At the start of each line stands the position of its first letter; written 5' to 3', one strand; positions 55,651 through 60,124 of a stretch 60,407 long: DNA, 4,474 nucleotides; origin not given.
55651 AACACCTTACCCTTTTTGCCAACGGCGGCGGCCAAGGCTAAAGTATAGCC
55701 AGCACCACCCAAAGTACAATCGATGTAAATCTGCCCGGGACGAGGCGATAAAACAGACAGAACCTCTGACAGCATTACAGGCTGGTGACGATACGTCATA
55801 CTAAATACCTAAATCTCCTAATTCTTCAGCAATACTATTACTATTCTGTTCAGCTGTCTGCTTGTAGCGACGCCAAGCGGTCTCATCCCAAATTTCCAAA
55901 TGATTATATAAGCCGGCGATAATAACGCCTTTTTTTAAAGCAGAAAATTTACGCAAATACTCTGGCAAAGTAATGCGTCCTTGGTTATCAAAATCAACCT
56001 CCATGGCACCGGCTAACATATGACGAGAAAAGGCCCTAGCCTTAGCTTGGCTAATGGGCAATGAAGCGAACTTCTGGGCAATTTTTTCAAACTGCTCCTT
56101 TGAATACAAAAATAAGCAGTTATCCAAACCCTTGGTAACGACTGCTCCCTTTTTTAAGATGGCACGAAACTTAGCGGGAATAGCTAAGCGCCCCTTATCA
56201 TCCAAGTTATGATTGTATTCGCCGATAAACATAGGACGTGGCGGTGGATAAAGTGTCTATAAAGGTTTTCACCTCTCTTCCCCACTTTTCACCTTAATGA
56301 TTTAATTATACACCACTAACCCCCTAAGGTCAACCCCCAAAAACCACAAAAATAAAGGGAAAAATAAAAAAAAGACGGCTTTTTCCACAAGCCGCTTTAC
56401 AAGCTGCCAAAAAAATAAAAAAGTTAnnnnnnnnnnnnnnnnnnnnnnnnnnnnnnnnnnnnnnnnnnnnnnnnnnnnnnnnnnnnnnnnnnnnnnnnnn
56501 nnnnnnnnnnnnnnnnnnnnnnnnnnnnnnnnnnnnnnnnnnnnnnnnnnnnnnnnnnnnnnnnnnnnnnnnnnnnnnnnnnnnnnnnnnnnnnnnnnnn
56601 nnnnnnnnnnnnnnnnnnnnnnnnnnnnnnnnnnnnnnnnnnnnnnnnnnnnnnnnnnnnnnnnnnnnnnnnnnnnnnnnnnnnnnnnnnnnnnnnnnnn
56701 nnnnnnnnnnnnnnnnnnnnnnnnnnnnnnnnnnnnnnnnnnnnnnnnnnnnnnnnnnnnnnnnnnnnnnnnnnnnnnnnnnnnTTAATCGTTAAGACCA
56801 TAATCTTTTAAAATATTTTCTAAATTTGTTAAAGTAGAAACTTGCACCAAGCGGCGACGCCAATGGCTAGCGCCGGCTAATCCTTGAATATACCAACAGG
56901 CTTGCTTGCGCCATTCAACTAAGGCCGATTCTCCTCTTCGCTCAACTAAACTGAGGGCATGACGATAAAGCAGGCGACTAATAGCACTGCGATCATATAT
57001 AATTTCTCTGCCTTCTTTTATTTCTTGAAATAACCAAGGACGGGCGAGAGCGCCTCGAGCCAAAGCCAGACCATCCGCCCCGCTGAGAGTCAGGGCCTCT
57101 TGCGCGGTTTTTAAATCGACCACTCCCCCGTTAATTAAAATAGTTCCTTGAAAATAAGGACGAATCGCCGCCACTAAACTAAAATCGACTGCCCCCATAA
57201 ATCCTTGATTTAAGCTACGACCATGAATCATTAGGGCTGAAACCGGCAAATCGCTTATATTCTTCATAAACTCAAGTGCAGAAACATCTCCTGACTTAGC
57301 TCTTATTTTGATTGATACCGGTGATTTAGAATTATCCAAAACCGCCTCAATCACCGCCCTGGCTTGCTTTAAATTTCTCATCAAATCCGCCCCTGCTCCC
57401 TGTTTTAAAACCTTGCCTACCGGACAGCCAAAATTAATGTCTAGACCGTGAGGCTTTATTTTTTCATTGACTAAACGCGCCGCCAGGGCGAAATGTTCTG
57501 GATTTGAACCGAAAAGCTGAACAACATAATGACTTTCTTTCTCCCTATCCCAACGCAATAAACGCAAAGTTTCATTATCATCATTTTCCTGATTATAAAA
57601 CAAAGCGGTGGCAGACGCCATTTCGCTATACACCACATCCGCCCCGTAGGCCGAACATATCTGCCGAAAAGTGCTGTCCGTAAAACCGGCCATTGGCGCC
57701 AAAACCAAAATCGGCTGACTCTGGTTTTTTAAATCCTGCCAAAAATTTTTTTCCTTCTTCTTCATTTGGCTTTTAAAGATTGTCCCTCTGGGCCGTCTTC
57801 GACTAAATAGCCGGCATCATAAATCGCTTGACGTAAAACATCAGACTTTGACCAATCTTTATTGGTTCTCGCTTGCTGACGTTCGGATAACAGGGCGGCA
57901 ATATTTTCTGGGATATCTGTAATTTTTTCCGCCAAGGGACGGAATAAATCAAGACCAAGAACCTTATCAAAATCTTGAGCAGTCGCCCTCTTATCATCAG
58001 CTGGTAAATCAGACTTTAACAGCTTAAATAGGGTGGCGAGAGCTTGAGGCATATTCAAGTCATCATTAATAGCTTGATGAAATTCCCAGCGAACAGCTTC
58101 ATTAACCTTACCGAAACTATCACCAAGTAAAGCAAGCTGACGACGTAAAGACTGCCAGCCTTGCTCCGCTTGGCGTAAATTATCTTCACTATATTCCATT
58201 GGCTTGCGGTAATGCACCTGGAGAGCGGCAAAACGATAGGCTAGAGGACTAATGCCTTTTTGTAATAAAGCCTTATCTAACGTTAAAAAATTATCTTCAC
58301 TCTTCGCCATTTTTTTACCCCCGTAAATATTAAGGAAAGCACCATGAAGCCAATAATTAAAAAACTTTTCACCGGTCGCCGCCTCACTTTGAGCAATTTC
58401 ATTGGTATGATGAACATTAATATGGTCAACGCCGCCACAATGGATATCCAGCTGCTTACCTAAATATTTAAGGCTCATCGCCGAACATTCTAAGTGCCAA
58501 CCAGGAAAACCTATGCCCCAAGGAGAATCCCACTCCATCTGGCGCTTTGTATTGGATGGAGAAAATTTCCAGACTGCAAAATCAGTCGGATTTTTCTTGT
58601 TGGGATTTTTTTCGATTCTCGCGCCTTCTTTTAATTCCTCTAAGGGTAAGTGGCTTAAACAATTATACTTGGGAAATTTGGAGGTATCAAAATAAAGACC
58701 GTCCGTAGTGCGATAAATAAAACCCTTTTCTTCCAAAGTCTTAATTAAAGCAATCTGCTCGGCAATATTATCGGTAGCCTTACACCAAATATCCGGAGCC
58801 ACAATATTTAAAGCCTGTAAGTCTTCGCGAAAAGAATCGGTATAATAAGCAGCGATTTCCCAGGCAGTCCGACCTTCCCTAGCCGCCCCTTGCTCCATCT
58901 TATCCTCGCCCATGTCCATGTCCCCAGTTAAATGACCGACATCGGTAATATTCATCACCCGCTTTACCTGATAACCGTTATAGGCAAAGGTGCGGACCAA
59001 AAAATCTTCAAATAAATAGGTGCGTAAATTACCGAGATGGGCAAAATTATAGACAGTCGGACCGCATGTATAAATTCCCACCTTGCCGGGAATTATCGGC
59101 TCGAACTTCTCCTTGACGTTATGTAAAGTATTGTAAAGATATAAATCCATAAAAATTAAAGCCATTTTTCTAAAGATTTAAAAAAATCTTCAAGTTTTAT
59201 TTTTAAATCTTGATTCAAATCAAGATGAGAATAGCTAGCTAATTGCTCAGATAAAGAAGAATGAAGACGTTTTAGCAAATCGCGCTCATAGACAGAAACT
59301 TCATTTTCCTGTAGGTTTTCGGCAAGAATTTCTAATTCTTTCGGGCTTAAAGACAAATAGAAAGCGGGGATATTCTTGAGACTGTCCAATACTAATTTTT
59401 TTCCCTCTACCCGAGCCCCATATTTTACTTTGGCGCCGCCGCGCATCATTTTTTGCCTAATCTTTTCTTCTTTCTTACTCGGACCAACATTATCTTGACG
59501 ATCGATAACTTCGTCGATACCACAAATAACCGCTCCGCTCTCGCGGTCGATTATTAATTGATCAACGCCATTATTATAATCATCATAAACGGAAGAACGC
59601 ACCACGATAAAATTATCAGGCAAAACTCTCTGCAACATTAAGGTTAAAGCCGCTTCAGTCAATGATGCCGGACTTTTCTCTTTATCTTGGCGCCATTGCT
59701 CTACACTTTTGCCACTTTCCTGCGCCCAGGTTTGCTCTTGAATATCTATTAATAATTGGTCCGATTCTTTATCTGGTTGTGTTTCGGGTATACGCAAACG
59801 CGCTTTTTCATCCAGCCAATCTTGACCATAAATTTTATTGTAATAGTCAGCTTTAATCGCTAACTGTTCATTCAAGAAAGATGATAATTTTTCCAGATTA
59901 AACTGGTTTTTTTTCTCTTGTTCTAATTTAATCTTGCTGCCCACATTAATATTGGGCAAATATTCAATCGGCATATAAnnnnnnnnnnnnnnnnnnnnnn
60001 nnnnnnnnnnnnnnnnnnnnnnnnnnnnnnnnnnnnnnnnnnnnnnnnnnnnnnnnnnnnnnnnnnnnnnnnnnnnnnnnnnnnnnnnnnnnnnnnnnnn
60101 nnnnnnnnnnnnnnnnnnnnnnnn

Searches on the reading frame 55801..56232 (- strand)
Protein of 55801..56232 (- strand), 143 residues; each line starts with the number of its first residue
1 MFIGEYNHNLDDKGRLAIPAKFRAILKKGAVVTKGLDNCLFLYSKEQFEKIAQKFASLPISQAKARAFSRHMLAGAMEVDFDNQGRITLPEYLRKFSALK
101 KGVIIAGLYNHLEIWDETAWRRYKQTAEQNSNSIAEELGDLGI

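Call 61: search_protein_families(library=pfam, proteins=[window:55801-56232:-], max_evalue=0.001)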
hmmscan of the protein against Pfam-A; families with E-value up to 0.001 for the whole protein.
window:55801-56232:- (143 aa): 1 family
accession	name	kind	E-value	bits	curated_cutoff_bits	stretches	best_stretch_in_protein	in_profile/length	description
PF02381.23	MraZ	-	4.2e-43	145.6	23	2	1-70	1-71/72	MraZ protein, putative antitoxin-like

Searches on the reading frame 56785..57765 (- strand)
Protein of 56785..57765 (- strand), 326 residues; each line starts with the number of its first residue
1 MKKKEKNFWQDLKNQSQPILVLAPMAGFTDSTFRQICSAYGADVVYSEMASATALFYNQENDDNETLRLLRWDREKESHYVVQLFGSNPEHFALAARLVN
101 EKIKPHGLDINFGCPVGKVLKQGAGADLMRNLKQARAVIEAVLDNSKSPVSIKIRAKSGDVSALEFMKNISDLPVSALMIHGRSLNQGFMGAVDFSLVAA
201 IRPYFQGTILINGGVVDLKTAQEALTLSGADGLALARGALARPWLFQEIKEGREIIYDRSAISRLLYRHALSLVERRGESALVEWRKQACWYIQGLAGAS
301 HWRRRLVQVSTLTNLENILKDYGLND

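Call 61: search_protein_families(library=pfam, proteins=[window:56785-57765:-], max_evalue=0.001)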
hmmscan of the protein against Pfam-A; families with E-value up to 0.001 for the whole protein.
window:56785-57765:- (326 aa): 1 family
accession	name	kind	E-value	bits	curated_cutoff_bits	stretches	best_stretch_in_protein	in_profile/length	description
PF01207.24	Dus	-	4.1e-59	200.7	20.4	1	22-319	2-302/311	Dihydrouridine synthase (Dus)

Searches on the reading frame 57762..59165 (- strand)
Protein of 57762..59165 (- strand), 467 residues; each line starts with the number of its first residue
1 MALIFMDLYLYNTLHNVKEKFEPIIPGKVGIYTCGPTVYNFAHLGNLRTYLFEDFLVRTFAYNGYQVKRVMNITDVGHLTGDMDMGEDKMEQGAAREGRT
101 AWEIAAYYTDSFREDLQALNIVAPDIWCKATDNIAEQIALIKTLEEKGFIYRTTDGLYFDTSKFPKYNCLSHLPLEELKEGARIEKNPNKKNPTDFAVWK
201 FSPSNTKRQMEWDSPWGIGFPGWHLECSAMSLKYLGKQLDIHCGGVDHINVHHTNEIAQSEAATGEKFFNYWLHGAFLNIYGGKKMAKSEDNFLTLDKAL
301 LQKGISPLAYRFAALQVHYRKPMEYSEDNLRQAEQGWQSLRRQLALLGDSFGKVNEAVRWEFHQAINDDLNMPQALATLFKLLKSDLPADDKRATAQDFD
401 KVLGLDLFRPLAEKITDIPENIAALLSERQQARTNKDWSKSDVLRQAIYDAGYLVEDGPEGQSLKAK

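Call 61: search_protein_families(library=pfam, proteins=[window:57762-59165:-], max_evalue=0.001)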
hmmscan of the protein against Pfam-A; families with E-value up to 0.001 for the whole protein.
window:57762-59165:- (467 aa): 5 families
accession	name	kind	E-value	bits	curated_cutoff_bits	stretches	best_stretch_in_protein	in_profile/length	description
PF01406.26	tRNA-synt_1e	-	3.3e-90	302.9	27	1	21-334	2-300/301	tRNA synthetases class I (C) catalytic domain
PF23493.1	CysS_C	-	9.8e-09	35.6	23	1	417-462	3-48/51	Cysteinyl-tRNA ligase anticodon binding domain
PF09334.17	tRNA-synt_1g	-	1.9e-08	33.9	20.1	1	40-162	12-125/391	tRNA synthetases class I (M)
PF00133.28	tRNA-synt_1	-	8.1e-05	22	22.7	0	33-161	29-167/414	tRNA synthetases class I (I, L, M and V)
PF09190.17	DALR_2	-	8.4e-05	23.5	22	1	361-384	1-24/57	DALR domain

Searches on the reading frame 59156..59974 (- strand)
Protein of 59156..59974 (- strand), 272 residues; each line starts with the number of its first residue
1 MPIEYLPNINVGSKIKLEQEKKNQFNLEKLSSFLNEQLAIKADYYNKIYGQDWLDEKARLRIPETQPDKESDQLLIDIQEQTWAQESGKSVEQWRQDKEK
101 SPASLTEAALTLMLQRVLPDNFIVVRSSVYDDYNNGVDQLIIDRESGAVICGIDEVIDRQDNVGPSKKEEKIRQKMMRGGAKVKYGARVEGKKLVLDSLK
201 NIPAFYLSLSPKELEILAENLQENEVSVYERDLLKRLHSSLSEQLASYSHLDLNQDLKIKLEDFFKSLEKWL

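Call 94: find_encoding_contigs(protein=window:59156-59974:-, flank=10000, max_places=1)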
Protein window:59156-59974:- (272 aa): 21 contigs read that carry it; 1 place shown.
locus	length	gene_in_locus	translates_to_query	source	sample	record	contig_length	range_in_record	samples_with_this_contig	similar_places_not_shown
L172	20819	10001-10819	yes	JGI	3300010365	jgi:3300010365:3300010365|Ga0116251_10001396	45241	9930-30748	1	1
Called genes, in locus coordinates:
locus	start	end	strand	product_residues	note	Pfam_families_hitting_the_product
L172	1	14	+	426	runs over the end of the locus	PF13393:tRNA-synt_His, PF00587:tRNA-synt_2b, PF03129:HGTP_anticodon (faint)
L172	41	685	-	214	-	PF01351:RNase_HII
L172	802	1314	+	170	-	-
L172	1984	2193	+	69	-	PF13560:HTH_31, PF12844:HTH_19, PF13443:HTH_26, PF01381:HTH_3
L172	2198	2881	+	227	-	PF20582:UPF0758_N, PF12826:HHH_2 (weak), PF14520:HHH_5 (weak), PF04002:RadC, PF14464:Prok-JAB (weak)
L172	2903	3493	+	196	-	PF01936:NYN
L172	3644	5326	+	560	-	PF01555:N6_N4_Mtase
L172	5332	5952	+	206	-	PF12358:DUF3644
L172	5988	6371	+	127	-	-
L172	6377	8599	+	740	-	PF00270:DEAD, PF04851:ResIII, PF18766:SWI2_SNF2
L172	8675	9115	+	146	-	-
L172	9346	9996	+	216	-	PF10648:Gmad2 (weak)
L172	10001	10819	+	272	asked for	-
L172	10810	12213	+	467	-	PF01406:tRNA-synt_1e, PF09334:tRNA-synt_1g (weak), PF23493:CysS_C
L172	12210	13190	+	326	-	PF01207:Dus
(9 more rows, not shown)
